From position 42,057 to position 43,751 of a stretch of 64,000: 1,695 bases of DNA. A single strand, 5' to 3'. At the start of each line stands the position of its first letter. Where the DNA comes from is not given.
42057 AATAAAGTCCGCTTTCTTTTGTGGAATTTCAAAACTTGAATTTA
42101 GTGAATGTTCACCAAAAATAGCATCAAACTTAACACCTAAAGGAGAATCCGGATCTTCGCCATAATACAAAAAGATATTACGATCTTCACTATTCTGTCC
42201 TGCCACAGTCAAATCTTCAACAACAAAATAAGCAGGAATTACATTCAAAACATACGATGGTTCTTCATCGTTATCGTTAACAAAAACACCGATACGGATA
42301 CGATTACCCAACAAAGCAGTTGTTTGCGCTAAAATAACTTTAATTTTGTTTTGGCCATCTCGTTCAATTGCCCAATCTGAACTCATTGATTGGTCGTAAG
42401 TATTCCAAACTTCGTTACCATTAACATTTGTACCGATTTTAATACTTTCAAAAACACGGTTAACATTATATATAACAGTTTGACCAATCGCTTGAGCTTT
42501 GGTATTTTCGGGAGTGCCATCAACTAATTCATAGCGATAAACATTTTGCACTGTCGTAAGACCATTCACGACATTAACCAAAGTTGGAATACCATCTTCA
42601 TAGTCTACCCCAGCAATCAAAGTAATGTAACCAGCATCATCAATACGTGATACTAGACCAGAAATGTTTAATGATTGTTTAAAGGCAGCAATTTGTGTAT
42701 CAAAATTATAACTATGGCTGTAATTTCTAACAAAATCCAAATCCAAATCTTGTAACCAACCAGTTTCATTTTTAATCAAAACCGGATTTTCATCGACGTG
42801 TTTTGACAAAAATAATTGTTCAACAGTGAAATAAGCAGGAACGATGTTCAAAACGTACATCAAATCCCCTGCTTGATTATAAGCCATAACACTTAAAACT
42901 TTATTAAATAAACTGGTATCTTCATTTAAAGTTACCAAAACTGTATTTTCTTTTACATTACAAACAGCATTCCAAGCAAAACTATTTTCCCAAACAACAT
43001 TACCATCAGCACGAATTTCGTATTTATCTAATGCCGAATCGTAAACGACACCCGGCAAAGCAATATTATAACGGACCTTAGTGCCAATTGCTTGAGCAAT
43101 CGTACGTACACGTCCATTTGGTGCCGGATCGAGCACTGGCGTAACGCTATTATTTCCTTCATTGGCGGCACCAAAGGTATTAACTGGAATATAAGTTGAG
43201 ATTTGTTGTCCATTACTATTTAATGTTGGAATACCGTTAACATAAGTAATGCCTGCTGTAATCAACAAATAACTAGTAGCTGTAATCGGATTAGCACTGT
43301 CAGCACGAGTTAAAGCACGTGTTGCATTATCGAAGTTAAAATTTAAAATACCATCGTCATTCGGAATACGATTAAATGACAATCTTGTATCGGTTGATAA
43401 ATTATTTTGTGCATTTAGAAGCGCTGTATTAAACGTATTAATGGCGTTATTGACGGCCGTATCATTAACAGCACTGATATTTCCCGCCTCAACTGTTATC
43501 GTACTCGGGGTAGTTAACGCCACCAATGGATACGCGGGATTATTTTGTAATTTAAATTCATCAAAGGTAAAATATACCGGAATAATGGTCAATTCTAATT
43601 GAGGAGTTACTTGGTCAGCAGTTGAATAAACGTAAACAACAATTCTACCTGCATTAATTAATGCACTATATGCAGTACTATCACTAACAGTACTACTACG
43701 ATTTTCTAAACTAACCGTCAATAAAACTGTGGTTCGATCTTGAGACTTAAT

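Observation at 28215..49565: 21.3-kb single ORF for a 7,116-aa N-terminally tethered surface fibre whose distal end is unrecognisable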

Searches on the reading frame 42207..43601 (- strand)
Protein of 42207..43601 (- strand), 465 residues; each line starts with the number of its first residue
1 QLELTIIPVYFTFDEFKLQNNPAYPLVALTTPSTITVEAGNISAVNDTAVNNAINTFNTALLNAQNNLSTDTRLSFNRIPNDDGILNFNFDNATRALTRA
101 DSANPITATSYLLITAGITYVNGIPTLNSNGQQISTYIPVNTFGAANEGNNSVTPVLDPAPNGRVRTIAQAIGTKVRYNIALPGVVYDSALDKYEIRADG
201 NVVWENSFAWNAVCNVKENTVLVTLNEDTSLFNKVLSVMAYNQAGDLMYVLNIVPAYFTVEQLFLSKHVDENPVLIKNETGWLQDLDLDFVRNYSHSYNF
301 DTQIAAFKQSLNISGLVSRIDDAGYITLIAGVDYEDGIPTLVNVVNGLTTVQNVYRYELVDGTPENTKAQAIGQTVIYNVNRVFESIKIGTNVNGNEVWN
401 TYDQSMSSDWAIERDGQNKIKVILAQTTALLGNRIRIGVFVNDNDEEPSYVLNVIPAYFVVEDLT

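Call 66: predict_structure(alignment_id=A4)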
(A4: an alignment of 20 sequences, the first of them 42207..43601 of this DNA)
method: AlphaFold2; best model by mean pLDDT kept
length: 465 residues; sequences in the alignment: 20
mean_pLDDT: 80.5   pTM: 0.56
mean pLDDT of the five models: 80.5, 78.9, 78.7, 78.1, 76.7
residues with pLDDT >= 90: 159; 70-90: 214; 50-70: 59; < 50: 33
segments of 3 or more residues with pLDDT < 50: 102-106, 144-160, 188-193
pLDDT, mean of each block of 10 residues (from residue 1): 74 87 65 85 91 94 90 89 75 83 56 93 91 89 44 41 72 84 51 51 57 73 86 82 70 90 82 86 91 82 93 90 83 90 80 85 91 92 87 84 77 87 93 92 90 93 61
secondary structure, 60 per line:
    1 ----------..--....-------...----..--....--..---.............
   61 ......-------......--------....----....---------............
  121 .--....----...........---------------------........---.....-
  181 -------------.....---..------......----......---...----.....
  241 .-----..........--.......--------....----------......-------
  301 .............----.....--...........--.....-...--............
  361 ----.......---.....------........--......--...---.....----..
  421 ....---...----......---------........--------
elements in order: E15-18 E26-28 E37-40 H48-66 E74-79 E88-91 E96-99 E109-121 E124-127 E132-142 E164-171 E175-179 E194-198 E210-215 E220-225 E236-241 E247-256 E259-265 E274-277 E288-293 H301-313 E318-322 E325-335 E338-342 E349-360 E365-371 E375-379 E386-393 E396-401 E410-414 E419-424 E435-440 E450-457

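Call 68: fold_search(model_id=the predicted structure, library=pdb)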
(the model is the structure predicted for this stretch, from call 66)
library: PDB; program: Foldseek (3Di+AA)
matches with E <= 10: 1977; with E <= 0.001: 27
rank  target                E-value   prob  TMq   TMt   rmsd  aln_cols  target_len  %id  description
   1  6ue7_C                2.7e-08  1.00  0.16  0.15  18.4       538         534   10  Structure of dimeric sIgA complex (released 2020-02-19)
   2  6uea_C                2.0e-07  1.00  0.16  0.15  18.5       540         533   11  Structure of pentameric sIgA complex (released 2020-02-19)
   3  3dmk_A                1.2e-06  1.00  0.16  0.11  22.9       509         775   12  Crystal structure of Down Syndrome Cell Adhesion Molecule (DSCAM) isoform 1.30.30, N-terminal eight Ig domains (released 2008-10-07)
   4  6ue8_C                1.2e-06  0.98  0.16  0.14  19.0       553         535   13  Structure of tetrameric sIgA complex (Class 1) (released 2020-02-19)
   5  7ysg_P                2.2e-06  0.98  0.16  0.15  18.9       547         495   11  Cryo-EM structure of human FcmR bound to sIgM (released 2023-02-01)
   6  6dlh                  2.4e-06  1.00  0.17  0.12  17.5       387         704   12  Endo-fucoidan hydrolase MfFcnA4 from glycoside hydrolase family 107 (released 2018-10-03)
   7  4x8x_A                2.6e-06  0.99  0.16  0.18  21.6       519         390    9  Crystal structure of Dscam1 isoform 1.9, N-terminal four Ig domains (released 2015-12-16)
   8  3dmk_B                2.8e-06  0.98  0.16  0.12  29.7       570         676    7  Crystal structure of Down Syndrome Cell Adhesion Molecule (DSCAM) isoform 1.30.30, N-terminal eight Ig domains (released 2008-10-07)
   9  6dms                  3.3e-06  1.00  0.16  0.12  20.5       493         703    8  Endo-fucoidan hydrolase MfFcnA4_H294Q from glycoside hydrolase family 107 (released 2018-10-03)
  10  2v5m_A                3.3e-06  0.99  0.15  0.17  21.7       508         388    7  Structural basis for Dscam isoform specificity (released 2007-09-11)
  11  4x9f_B                4.8e-06  0.98  0.15  0.17  21.9       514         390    9  Crystal structure of Dscam1 isoform 6.9, N-terminal four Ig domains (released 2015-12-16)
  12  4x8x_B                5.3e-06  0.99  0.16  0.18  21.3       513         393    8  Crystal structure of Dscam1 isoform 1.9, N-terminal four Ig domains (released 2015-12-16)
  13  4x83_A                6.6e-06  0.99  0.16  0.18  21.9       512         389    9  Crystal structure of Dscam1 isoform 7.44, N-terminal four Ig domains (released 2015-12-16)
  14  4x9f_A                6.6e-06  0.98  0.16  0.18  22.1       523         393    9  Crystal structure of Dscam1 isoform 6.9, N-terminal four Ig domains (released 2015-12-16)
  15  2v5s_B                6.6e-06  0.97  0.16  0.18  22.0       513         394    8  Structural basis for Dscam isoform specificity (released 2007-09-11)
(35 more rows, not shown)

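Call 83: search_solved_structures(query=A4, max_evalue=1)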
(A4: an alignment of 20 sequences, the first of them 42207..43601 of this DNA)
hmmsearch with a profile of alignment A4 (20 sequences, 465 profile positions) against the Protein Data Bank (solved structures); distinct sequences matched with E-value up to 1: 0.
